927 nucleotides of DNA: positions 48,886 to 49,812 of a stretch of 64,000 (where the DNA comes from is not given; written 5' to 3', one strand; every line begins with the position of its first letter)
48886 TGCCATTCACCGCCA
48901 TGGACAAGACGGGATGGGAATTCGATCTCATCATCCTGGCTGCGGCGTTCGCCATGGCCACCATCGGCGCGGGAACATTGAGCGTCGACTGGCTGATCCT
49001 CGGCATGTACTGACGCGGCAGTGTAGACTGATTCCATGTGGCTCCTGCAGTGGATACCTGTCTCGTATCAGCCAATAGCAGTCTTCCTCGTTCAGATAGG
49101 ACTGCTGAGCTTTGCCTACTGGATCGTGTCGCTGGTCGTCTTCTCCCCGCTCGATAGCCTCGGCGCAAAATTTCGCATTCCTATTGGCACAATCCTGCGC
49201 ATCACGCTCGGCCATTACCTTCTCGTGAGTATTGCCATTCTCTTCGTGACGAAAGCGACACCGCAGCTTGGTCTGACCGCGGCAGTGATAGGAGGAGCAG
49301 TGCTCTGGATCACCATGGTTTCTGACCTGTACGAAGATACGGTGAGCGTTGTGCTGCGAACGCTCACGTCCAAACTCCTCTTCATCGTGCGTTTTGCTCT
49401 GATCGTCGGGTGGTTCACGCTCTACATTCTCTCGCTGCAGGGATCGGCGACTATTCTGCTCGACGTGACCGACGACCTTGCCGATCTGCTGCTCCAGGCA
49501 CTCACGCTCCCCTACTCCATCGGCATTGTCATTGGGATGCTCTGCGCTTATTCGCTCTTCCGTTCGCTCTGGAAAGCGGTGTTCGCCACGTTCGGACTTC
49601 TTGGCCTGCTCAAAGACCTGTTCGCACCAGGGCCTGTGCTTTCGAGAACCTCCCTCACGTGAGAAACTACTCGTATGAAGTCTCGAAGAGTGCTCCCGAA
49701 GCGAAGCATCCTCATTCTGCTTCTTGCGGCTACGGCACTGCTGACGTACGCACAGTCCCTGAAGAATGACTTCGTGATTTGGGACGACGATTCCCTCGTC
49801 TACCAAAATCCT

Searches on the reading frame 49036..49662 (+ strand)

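Call 82: search_protein_families(library=pfam, proteins=[window:49036-49662:+], max_evalue=1)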
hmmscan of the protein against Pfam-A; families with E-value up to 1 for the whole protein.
window:49036-49662:+ (208 aa): 1 family
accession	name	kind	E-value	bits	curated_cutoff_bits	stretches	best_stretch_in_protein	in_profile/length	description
PF11395.13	bCoV_NS7B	-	0.34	11.3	25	1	114-135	17-38/43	Betacoronavirus NS7B protein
